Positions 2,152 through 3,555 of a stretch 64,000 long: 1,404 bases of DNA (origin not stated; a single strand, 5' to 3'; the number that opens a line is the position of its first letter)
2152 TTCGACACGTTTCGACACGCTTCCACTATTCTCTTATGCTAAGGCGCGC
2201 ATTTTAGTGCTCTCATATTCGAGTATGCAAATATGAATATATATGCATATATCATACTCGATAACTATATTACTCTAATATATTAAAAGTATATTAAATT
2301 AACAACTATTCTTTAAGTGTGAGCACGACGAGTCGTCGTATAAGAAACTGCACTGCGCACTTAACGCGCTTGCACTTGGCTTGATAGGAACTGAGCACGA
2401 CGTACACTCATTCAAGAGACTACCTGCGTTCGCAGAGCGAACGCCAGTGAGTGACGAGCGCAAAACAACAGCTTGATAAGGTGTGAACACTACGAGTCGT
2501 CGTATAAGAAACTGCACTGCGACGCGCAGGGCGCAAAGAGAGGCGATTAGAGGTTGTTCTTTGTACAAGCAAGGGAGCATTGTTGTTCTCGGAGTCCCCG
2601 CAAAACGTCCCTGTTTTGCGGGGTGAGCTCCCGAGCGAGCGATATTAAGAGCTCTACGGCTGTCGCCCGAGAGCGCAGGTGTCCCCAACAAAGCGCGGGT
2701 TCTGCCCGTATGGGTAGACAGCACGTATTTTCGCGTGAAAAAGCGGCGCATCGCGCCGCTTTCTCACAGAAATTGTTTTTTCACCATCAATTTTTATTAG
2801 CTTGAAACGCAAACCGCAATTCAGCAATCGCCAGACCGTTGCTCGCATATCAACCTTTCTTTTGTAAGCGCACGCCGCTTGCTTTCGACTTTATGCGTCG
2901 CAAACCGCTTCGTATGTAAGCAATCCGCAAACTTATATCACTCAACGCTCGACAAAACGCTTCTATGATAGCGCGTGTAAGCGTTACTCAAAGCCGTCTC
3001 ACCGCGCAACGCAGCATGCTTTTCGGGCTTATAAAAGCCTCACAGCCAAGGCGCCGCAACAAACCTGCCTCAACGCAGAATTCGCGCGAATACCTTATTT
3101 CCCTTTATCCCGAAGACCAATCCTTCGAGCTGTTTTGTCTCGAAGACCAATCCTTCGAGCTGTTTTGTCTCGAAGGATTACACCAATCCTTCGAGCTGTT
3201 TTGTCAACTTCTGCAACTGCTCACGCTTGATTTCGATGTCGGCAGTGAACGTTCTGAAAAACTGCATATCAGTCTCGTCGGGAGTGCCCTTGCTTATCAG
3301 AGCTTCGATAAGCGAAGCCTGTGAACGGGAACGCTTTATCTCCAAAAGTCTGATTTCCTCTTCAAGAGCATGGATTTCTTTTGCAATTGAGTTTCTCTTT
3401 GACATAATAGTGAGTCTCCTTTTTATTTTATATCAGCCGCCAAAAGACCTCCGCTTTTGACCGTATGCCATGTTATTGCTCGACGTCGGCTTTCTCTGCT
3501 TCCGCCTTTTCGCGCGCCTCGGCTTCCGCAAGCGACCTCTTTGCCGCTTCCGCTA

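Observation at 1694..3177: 1.5-kb ORF-free region with a GC-rich, repeat- and hairpin-dense core: candidate large non-coding RNA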

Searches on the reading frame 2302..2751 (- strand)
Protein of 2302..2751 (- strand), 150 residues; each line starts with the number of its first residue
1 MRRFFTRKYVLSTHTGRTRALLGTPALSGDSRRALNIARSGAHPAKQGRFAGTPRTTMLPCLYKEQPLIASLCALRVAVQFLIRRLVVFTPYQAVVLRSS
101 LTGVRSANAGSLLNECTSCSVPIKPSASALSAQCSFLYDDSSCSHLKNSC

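Call 26: find_homologous_proteins(query=window:2302-2751:-, max_evalue=0.01)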
Query window:2302-2751:- (150 aa): 1 proteins with E <= 0.01 among 68 candidates.
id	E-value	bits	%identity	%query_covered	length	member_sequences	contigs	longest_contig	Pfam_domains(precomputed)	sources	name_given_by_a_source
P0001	8.3e-92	322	100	100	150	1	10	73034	-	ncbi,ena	-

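Call 74: find_encoding_contigs(protein=P0001, flank=4000, max_places=10)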
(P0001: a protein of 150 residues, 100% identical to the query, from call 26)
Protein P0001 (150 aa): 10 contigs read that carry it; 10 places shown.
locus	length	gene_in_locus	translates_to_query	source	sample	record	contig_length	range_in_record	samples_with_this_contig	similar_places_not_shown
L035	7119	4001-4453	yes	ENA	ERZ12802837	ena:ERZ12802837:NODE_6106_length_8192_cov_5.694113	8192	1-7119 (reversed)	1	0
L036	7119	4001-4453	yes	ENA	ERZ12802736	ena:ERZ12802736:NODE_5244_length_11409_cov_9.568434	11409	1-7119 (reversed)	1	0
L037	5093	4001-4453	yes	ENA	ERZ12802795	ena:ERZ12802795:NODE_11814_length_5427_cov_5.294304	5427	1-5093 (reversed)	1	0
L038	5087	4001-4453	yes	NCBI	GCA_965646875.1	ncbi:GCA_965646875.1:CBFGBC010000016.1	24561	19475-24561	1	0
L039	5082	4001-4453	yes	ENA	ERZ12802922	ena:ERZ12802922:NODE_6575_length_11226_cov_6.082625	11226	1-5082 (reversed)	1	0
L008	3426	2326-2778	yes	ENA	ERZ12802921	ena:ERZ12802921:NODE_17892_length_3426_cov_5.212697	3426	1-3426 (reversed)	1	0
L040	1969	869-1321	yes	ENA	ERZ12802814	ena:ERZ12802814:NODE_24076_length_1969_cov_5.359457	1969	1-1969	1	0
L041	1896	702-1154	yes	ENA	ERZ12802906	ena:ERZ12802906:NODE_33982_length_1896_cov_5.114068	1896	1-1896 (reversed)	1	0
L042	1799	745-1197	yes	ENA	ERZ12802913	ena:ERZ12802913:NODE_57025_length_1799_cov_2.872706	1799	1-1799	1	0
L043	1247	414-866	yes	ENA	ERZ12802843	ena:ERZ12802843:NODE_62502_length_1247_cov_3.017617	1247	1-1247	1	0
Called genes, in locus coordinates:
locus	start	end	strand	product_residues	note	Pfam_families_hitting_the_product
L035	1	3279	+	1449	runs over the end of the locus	?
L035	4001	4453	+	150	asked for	-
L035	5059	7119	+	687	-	?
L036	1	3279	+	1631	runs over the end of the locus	PF02415:Chlam_PMP (faint)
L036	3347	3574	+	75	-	-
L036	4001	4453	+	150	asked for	-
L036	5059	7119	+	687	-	?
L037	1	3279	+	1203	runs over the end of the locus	?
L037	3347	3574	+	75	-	-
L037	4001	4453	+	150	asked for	-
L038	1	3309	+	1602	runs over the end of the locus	PF02415:Chlam_PMP (faint)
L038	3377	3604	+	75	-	-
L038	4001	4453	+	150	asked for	-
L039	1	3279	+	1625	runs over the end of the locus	PF02415:Chlam_PMP (faint)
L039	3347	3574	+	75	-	-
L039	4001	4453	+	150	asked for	-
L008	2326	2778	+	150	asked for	-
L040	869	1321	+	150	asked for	-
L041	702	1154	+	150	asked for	-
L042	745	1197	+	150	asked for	-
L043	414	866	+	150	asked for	-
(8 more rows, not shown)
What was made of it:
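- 2295..2717 (+): The non-coding module (the 'core'), about 423 nt here and about 330 nt in its other known copy. It is single-copy and in the same context in all 10 contigs that carry it (call 74).
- All 10 contigs that carry the window type have the same context (call 74).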

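Call 83: search_protein_representatives(protein=window:2302-2751:-)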
Query: 150 residues. Proteins with E-value up to 0.001 (for the whole library): 2; up to 1e-10: 1; up to 1e-30: 1. The best 2 are listed.
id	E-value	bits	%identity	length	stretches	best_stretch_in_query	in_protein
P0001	2.7e-92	322.2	100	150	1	1-150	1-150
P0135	2.3e-04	37.5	54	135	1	11-84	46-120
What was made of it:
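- Checked: It has no protein relatives other than that frame-shifted DNA homologue (calls 26, 83).
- Exhaustive phmmer with the spurious 150-aa ORF found P0135 (call 83). The only relative among 1.84 billion representatives is the frame-shifted DNA homologue (call 83).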

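Call 85: find_encoding_contigs(protein=P0135, flank=8000, max_places=10)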
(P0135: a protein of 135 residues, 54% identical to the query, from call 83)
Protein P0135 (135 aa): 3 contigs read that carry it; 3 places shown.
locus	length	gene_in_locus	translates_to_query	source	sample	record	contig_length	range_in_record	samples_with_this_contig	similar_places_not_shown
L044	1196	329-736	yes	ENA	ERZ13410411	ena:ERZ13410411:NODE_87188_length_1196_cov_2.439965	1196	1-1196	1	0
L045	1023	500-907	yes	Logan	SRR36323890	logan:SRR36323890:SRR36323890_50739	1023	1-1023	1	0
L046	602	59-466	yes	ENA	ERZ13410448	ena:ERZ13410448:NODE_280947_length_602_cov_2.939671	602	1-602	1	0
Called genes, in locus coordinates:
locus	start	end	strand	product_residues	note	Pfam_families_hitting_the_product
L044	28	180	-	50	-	-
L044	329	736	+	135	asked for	-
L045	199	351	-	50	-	-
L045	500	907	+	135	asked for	-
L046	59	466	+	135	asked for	-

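Call 88: list_cluster_members(proteins=[P0135])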
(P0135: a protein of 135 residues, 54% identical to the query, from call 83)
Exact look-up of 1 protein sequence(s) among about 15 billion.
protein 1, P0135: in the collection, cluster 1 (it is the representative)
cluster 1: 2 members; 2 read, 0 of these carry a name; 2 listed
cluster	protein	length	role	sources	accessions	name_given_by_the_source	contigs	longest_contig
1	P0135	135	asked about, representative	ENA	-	-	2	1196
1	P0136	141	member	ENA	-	-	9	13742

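Call 89: find_encoding_contigs(protein=P0136, flank=8000, max_places=10)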
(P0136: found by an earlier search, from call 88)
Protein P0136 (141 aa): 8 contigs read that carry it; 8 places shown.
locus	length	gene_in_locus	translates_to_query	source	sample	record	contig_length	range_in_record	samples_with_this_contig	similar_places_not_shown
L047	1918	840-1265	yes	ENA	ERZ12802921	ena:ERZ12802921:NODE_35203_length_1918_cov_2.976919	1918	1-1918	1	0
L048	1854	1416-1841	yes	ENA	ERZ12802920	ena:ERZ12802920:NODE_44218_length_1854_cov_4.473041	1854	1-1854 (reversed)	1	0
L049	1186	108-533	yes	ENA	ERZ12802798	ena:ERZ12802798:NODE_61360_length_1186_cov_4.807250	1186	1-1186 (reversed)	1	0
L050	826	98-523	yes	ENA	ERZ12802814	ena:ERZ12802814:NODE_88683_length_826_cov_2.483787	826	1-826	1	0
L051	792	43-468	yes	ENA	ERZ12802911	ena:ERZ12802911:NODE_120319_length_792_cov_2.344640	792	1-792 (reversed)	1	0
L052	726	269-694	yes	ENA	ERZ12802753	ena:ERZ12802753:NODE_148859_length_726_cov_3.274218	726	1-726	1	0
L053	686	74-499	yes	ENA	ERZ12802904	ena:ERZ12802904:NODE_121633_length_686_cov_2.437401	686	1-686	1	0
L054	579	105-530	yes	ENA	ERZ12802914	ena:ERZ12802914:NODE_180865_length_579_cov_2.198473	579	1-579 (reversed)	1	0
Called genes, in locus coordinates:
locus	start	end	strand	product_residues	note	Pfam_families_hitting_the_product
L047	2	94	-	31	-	?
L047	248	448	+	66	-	PF12844:HTH_19, PF13560:HTH_31 (weak), PF01381:HTH_3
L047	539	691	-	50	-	-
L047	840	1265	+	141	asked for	-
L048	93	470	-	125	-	-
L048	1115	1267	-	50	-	-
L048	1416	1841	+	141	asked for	-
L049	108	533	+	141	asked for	-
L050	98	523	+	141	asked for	-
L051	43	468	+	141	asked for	-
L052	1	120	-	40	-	?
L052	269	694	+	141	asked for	-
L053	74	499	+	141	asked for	-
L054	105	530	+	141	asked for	-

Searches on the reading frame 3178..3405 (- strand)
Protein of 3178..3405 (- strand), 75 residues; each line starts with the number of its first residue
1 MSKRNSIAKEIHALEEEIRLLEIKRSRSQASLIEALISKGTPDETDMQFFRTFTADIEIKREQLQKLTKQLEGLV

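Call 14: find_encoding_contigs(protein=window:3178-3405:-, flank=10000, max_places=10)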
Protein window:3178-3405:- (75 aa): 22 contigs read that carry it; 10 places shown.
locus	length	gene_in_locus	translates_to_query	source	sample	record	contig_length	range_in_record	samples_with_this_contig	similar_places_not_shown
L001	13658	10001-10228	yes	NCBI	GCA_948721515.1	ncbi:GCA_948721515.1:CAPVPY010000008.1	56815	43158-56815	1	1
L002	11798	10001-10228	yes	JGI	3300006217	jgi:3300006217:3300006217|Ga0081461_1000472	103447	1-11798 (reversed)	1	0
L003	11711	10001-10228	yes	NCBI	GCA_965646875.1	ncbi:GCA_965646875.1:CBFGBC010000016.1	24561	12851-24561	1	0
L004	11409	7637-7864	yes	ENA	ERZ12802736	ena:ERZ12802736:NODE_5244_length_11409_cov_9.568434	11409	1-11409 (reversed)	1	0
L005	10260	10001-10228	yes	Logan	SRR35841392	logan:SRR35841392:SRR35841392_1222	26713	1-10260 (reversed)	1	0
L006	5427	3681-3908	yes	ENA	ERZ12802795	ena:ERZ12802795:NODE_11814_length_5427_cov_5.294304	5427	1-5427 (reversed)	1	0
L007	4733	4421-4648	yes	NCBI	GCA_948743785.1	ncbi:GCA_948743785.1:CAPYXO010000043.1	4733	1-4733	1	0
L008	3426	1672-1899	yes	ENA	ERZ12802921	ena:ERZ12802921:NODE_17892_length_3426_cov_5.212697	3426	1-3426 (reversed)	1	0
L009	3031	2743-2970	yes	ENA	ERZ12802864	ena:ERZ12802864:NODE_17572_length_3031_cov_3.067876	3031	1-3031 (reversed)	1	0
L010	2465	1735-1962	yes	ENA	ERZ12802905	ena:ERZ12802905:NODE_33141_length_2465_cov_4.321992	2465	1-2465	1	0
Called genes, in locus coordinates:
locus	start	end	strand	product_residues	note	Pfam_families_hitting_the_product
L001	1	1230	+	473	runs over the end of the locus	-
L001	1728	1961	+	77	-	PF13443:HTH_26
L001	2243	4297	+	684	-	PF00072:Response_reg, PF01966:HD, PF13487:HD_5, PF00990:GGDEF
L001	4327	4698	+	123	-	PF01627:Hpt (weak)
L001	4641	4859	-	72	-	-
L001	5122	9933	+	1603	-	PF02415:Chlam_PMP (faint)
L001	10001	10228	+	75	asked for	-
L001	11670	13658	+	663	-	?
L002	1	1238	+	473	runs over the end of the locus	-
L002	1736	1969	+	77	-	PF13443:HTH_26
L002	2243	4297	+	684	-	PF00072:Response_reg, PF01966:HD, PF13487:HD_5, PF00990:GGDEF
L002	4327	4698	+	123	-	PF01627:Hpt (weak)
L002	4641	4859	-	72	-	-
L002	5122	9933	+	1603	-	PF02415:Chlam_PMP (faint)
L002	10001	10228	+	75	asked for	-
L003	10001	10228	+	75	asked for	-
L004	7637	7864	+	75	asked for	-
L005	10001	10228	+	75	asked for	-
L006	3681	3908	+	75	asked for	-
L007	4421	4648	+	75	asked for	-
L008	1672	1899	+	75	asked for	-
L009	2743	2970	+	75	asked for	-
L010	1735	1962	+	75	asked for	-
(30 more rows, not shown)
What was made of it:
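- Several assemblies call it a gene (calls 14, 74).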

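Call 29: search_protein_families(library=pfam, proteins=[window:3178-3405:-], max_evalue=0.001)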
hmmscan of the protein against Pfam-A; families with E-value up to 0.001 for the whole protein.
window:3178-3405:- (75 aa): 0 families

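Call 31: find_related_loci(query=window:3178-3405:-, collection=genome_contigs, flank=6000)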
Query window:3178-3405:- (75 aa) in genome_contigs; peptide patterns used: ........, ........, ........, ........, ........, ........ (x = any residue, [..] = any of these).
599 stretches matched a pattern (row limit reached: there are more); 16 encode a relative of the query (tblastn E <= 1e-3); 16 distinct loci.
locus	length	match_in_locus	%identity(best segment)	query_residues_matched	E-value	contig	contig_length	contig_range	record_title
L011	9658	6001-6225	100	1-75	1e-45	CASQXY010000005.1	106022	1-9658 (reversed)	MAG: uncultured bacterium isolate extra-ERR2136553.25_1677762773 genome assembly, contig: NODE_67_length_106022_cov_3.88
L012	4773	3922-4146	96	1-75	3e-44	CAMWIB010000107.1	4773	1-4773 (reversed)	MAG TPA_asm: uncultured Clostridia bacterium isolate SRR14411283_bin.10_metawrap_v1.3_MAG genome assembly, contig: NODE.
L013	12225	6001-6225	76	1-75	1e-34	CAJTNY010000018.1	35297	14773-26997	MAG TPA_asm: uncultured Christensenella sp. isolate MGBC105190 genome assembly, contig: MGBC105190.18, whole genome shot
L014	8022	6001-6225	73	1-75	1e-33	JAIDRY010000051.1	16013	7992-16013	MAG: Clostridia bacterium isolate SC0363_S10_12 SC0363_S10_12_contig_51, whole genome shotgun sequence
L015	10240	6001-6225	72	1-75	2e-33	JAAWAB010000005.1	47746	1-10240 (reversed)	MAG: Clostridia bacterium isolate ABMPRH_117_2 k141_505354, whole genome shotgun sequence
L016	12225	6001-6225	73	1-75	3e-32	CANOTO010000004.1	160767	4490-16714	MAG TPA_asm: uncultured Clostridia bacterium isolate SRR15604565_bin.18_metawrap_v1.3_MAG genome assembly, contig: NODE.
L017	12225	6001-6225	73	1-75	3e-32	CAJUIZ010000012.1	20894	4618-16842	MAG TPA_asm: uncultured Christensenellaceae bacterium isolate MGBC153675 genome assembly, contig: MGBC153675.12, whole g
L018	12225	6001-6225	71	1-75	4e-32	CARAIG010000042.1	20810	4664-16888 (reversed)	MAG TPA_asm: uncultured Eubacteriales bacterium isolate MGBC159553 genome assembly, contig: MGBC159553.42, whole genome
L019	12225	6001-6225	71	1-75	4e-31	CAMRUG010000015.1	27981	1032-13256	MAG TPA_asm: uncultured Clostridia bacterium isolate SRR13573575_bin.43_metawrap_v1.3_MAG genome assembly, contig: NODE.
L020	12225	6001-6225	68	1-75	2e-31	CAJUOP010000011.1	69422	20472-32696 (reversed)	MAG TPA_asm: uncultured Christensenellaceae bacterium isolate MGBC162943 genome assembly, contig: MGBC162943.11, whole g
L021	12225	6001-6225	69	1-75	6e-30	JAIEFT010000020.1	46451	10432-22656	MAG: Clostridiales bacterium isolate SC0399_S13_7 SC0399_S13_7_contig_20, whole genome shotgun sequence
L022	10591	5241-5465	69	1-75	1e-29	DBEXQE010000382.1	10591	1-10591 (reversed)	MAG TPA_asm: Christensenellales bacterium isolate MAG897 k141_18942, whole genome shotgun sequence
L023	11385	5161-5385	68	1-75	4e-29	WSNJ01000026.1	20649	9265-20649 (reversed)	MAG: Clostridia bacterium isolate RACS_047 NODE_417_length_20649_cov_13.290036, whole genome shotgun sequence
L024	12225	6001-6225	64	1-75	6e-29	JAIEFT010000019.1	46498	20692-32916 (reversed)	MAG: Clostridiales bacterium isolate SC0399_S13_7 SC0399_S13_7_contig_19, whole genome shotgun sequence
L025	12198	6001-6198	67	7-72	6e-26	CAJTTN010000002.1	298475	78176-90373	MAG TPA_asm: uncultured Anaeroplasmataceae bacterium isolate MGBC107741 genome assembly, contig: MGBC107741.2, whole gen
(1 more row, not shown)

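Call 50: find_homologous_proteins(query=window:3181-3405:-, max_evalue=0.00001)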
Query window:3181-3405:- (75 aa): 137 proteins with E <= 0.00001 among 138 candidates; the best 120 are listed.
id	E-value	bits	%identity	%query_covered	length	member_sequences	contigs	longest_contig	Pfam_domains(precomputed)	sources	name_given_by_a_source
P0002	1.7e-37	144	99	100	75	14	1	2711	-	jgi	-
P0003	3.0e-27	111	76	100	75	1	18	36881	-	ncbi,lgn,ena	-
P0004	3.6e-27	111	73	100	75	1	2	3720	-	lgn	-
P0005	4.5e-27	111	75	100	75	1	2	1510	-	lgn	-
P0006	6.4e-27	110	75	100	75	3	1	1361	-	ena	-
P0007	6.9e-27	110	76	100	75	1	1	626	-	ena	-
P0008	7.7e-27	110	75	100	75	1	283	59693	-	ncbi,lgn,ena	-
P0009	1.1e-26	110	73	100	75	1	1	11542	-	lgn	-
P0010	1.2e-26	109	75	100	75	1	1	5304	-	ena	-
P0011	1.4e-26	109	76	100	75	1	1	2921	-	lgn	-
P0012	1.7e-26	109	76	99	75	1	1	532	-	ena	-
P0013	1.7e-26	109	73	100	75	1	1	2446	-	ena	-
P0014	2.1e-26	109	75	100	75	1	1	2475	-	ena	-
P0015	2.3e-26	109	73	100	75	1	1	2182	-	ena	-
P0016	2.6e-26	108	73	100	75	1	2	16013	-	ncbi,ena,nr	ncbi:MAG: hypothetical protein K2K80_01795 [Clostridia bacterium]|nr:hypothetical protein [Clostridi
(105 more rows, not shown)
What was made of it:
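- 3178..3405 (-): Gene for a 75-aa coiled-coil protein, the upstream neighbour. It has 137 homologues (call 50).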

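Call 51: list_cluster_members(proteins=[window:3181-3405:-])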
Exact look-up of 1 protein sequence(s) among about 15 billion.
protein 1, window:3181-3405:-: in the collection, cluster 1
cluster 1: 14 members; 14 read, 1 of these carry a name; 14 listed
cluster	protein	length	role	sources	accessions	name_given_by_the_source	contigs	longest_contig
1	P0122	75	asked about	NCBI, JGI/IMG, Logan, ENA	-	-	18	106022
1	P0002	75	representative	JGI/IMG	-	-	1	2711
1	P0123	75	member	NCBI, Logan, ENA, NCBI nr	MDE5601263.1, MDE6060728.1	MAG: hypothetical protein K2J16_02055 [Clostridia bacterium] | hypothetical protein [Clostridia bacterium]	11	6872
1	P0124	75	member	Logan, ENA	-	-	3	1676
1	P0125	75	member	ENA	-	-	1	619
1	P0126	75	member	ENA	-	-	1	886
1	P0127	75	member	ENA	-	-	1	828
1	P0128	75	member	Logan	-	-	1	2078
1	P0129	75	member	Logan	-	-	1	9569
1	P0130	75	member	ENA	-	-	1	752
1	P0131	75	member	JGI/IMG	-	-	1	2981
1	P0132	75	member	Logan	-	-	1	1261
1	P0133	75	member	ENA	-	-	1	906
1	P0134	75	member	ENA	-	-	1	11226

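Call 52: find_encoding_contigs(protein=P0134, flank=6000, max_places=4)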
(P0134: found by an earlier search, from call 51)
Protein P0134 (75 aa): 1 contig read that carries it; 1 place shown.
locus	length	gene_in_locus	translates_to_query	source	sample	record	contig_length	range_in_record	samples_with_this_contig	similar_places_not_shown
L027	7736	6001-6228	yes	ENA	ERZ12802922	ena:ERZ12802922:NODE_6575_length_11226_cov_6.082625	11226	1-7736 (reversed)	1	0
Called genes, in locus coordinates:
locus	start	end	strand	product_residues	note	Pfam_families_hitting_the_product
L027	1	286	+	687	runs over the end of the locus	PF00072:Response_reg, PF01966:HD, PF13487:HD_5, PF00990:GGDEF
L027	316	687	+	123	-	PF01627:Hpt (weak)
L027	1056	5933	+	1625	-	PF02415:Chlam_PMP (faint)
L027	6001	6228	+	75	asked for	-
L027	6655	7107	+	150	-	-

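Call 53: find_encoding_contigs(protein=P0129, flank=6000, max_places=4)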
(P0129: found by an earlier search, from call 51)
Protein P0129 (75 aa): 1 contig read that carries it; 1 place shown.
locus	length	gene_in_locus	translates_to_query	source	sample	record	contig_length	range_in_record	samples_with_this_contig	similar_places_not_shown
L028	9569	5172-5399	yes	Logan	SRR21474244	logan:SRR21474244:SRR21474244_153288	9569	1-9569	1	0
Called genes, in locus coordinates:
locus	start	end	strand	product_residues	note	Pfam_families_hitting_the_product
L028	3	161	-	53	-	?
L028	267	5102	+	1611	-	PF02415:Chlam_PMP (faint)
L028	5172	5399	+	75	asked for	-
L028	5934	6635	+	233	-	PF02463:SMC_N (faint), PF00005:ABC_tran, PF13304:AAA_21 (faint)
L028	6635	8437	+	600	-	PF02687:FtsX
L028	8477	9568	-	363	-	?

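Call 54: find_encoding_contigs(protein=P0123, flank=6000, max_places=6)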
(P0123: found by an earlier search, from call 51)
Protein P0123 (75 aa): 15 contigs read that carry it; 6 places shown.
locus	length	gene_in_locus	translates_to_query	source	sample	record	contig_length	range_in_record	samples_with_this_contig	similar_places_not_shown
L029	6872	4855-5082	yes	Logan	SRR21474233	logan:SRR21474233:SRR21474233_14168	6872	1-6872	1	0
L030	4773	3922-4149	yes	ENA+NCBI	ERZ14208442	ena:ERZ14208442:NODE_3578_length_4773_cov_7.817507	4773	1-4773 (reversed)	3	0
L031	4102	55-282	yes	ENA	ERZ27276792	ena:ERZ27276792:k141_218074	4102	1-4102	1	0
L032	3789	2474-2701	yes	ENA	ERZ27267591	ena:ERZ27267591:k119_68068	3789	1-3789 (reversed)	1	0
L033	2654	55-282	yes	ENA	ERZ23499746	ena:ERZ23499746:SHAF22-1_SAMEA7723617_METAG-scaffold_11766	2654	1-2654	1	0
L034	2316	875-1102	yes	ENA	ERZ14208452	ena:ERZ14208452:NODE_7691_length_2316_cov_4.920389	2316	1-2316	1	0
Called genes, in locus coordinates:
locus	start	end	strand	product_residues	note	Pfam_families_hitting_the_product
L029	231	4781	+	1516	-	-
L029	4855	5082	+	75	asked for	-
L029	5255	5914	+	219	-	PF01909:NTP_transf_2 (weak), PF18765:Polbeta (weak)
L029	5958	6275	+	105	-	PF00583:Acetyltransf_1, PF13673:Acetyltransf_10 (weak), PF13508:Acetyltransf_7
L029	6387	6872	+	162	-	?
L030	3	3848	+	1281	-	?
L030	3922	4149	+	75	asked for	-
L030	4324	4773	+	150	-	PF01909:NTP_transf_2 (weak), PF18765:Polbeta (weak)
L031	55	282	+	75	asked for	-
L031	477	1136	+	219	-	-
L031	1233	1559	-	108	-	PF01638:HxlR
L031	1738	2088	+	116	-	PF07883:Cupin_2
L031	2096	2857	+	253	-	PF01661:Macro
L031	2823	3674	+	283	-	-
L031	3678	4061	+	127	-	PF07505:DUF5131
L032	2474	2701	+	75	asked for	-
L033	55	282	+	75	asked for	-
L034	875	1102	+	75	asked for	-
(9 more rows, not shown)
